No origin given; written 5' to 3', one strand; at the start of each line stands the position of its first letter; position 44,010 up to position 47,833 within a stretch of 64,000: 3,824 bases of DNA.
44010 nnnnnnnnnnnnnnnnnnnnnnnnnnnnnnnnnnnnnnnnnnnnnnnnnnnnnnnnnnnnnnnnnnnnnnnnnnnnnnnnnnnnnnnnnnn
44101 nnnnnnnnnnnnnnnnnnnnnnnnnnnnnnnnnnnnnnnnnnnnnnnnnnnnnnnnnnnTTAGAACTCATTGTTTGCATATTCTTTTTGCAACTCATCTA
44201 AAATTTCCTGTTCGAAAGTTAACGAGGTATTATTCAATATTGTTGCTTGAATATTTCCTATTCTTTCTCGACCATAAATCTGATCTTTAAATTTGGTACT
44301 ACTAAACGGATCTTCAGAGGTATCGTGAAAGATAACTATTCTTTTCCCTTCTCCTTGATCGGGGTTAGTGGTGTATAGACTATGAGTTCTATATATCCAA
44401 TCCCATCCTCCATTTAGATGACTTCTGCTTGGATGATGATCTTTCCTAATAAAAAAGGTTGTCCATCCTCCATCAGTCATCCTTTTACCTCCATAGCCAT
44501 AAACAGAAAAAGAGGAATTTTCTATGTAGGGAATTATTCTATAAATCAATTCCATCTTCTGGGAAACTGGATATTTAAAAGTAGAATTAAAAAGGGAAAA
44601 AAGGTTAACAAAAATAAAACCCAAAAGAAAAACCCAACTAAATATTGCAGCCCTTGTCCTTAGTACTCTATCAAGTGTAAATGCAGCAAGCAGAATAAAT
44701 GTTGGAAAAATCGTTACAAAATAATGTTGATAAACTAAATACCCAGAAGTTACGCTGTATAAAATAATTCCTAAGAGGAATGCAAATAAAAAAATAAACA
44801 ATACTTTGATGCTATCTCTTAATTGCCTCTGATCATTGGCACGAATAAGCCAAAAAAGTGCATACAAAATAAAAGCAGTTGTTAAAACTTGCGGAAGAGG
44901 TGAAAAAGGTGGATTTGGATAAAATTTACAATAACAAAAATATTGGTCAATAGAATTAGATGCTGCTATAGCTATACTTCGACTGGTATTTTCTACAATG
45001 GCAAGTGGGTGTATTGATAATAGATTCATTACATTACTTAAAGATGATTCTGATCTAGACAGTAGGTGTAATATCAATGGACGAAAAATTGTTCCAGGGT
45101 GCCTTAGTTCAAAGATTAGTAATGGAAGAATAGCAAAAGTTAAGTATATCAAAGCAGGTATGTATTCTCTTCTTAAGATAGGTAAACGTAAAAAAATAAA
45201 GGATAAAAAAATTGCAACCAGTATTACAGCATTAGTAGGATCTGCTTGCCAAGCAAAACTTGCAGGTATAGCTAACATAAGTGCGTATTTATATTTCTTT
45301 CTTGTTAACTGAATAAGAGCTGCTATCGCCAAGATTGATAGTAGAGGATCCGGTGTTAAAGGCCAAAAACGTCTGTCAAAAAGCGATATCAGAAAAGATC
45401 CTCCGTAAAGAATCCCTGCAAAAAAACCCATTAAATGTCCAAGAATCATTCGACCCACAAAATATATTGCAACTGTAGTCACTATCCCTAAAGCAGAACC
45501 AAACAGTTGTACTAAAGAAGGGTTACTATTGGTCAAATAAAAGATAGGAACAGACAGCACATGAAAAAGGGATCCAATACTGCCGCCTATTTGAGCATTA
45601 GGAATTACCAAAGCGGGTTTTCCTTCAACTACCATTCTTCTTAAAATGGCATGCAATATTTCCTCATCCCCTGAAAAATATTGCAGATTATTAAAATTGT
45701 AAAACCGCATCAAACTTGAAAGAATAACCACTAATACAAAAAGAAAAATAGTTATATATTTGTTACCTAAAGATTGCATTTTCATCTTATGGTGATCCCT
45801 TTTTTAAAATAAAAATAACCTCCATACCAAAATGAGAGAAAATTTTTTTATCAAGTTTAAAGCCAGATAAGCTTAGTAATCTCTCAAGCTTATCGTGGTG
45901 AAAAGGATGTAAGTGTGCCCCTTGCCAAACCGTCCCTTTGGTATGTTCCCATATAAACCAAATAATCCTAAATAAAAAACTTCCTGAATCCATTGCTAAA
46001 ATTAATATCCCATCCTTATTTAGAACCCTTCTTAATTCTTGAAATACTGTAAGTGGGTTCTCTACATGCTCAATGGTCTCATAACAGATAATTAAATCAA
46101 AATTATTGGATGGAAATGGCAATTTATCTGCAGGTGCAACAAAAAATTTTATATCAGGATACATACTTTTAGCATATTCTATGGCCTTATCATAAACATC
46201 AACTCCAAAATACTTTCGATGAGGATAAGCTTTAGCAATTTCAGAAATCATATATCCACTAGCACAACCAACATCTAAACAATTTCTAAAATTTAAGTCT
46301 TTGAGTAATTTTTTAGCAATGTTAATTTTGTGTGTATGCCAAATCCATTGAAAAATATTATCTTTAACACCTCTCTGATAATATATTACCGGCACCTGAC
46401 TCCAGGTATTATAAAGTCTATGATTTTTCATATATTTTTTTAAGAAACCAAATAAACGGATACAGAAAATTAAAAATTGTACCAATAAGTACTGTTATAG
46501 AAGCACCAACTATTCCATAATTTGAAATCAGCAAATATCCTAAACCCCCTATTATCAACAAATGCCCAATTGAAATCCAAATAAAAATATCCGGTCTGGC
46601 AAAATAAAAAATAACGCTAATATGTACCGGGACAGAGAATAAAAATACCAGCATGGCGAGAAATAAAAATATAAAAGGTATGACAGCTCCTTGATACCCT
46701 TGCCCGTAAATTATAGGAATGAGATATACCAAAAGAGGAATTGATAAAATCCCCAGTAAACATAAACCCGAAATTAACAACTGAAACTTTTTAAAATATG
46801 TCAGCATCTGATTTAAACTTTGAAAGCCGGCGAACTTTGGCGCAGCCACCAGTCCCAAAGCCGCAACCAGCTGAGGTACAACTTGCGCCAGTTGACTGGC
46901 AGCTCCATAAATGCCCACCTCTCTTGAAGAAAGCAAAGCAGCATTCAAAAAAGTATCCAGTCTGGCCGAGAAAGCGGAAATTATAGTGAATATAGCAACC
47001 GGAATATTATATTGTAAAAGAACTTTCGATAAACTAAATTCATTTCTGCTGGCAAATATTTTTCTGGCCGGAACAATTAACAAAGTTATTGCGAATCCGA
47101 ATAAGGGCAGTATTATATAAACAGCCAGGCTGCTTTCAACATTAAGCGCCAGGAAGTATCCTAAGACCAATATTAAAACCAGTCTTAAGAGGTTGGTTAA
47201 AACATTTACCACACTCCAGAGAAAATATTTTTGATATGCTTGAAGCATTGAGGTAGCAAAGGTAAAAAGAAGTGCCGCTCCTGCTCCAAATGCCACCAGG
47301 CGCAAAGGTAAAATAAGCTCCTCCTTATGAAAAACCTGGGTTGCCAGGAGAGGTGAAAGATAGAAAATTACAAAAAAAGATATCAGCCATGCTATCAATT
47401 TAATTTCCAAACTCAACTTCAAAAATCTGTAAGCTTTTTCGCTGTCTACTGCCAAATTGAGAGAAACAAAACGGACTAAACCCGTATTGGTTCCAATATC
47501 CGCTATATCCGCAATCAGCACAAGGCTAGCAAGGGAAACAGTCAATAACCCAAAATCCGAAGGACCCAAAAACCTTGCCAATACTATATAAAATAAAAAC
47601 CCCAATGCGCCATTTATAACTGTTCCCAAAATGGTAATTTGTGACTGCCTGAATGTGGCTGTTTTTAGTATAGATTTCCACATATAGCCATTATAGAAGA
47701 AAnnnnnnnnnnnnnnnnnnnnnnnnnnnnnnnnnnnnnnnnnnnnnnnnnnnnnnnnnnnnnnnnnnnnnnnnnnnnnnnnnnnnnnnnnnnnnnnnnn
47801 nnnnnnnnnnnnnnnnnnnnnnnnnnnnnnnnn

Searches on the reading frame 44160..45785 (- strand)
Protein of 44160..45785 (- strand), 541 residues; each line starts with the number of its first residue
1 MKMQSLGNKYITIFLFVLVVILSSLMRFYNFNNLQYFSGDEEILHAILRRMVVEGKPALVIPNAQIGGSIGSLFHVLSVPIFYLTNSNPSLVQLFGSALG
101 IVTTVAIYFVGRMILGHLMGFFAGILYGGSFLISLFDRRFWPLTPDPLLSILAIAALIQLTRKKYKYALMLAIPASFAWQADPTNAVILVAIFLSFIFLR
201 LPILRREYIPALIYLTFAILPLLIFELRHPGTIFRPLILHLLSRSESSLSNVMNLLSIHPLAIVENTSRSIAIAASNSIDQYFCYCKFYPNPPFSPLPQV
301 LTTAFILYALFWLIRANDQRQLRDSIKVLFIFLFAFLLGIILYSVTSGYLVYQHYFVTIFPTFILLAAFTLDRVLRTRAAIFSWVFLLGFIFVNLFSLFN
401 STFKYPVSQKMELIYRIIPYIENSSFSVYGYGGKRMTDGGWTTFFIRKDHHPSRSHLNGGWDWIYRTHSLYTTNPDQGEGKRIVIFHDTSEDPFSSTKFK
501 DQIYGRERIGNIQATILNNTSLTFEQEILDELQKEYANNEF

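Call 14: search_protein_families(library=pfam, proteins=[window:44160-45785:-], max_evalue=0.01)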
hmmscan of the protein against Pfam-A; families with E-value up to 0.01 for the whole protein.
window:44160-45785:- (541 aa): 1 family
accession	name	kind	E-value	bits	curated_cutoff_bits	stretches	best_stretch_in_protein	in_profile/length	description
PF13231.12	PMT_2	-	0.0036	17.9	26.1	1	82-220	14-154/160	Dolichyl-phosphate-mannose-protein mannosyltransferase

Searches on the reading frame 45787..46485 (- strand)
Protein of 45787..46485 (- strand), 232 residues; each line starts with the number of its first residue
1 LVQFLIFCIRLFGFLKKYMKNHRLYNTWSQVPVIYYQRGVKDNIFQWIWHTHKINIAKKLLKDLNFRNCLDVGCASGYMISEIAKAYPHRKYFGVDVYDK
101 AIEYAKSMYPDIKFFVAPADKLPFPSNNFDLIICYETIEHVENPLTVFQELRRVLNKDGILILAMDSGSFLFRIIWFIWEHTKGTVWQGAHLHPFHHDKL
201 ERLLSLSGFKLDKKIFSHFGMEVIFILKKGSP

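Call 14: search_protein_families(library=pfam, proteins=[window:45787-46485:-], max_evalue=0.01)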
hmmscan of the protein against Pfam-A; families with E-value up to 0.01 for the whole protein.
window:45787-46485:- (232 aa): 14 families
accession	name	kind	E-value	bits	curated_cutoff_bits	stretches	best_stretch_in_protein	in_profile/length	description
PF08241.18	Methyltransf_11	-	1.5e-22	80.5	21.2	1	70-163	1-95/95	Methyltransferase domain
PF13649.12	Methyltransf_25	-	1.9e-19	70.6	27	1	70-159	2-97/97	Methyltransferase domain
PF13847.12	Methyltransf_31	-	6.7e-19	68.4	27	1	68-164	6-110/145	Methyltransferase domain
PF13489.12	Methyltransf_23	-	8e-19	68.4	27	1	62-212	19-162/164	Methyltransferase domain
PF08242.18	Methyltransf_12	-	3.9e-14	53.6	30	1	70-161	1-98/98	Methyltransferase domain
PF02390.23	Methyltransf_4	-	3.4e-07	30.3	24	1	69-106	5-42/173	Putative methyltransferase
PF01209.24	Ubie_methyltran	-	1.4e-06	28.3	20.1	1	55-163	37-151/233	ubiE/COQ5 methyltransferase family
PF08003.17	Methyltransf_9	-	6.9e-06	25.7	23.8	1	23-164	77-218/315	Protein of unknown function (DUF1698)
PF03141.22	Methyltransf_29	-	5e-05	22.5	23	1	58-164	110-218/506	Putative S-adenosyl-L-methionine-dependent methyltransferase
PF05175.20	MTS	-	0.00011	22.4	23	1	61-135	28-105/170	Methyltransferase small domain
PF05401.17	NodS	-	0.0012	19.2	24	1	60-163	38-144/201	Nodulation protein S (NodS)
PF07021.18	MetW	-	0.0022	18.1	21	1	69-157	17-104/193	Methionine biosynthesis protein MetW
PF02353.26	CMAS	-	0.0028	17.4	27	1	67-163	64-164/273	Mycolic acid cyclopropane synthetase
PF00891.24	Methyltransf_2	-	0.0059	16.4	22.3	1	56-108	50-104/210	O-methyltransferase domain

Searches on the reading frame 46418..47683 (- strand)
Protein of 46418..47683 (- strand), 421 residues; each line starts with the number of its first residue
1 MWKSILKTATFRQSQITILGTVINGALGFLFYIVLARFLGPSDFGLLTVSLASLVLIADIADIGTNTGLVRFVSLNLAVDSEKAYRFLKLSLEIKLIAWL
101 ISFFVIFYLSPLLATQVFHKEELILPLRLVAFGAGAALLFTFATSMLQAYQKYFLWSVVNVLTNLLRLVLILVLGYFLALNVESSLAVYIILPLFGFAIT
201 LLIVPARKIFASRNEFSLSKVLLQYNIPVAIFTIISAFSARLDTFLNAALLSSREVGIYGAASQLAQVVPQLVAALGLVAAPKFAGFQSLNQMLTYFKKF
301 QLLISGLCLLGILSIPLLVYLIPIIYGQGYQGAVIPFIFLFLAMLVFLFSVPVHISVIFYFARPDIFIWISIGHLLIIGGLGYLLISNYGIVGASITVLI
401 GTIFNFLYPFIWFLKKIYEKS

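Call 14: search_protein_families(library=pfam, proteins=[window:46418-47683:-], max_evalue=0.01)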
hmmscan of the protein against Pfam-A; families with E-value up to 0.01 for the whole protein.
window:46418-47683:- (421 aa): 2 families
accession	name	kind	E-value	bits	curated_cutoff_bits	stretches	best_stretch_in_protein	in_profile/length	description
PF01943.22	Polysacc_synt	-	1.2e-21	77.8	28.2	1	16-285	7-271/274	Polysaccharide biosynthesis protein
PF13440.11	Polysacc_synt_3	-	1.7e-13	50.9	23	1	34-334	1-292/293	Polysaccharide biosynthesis protein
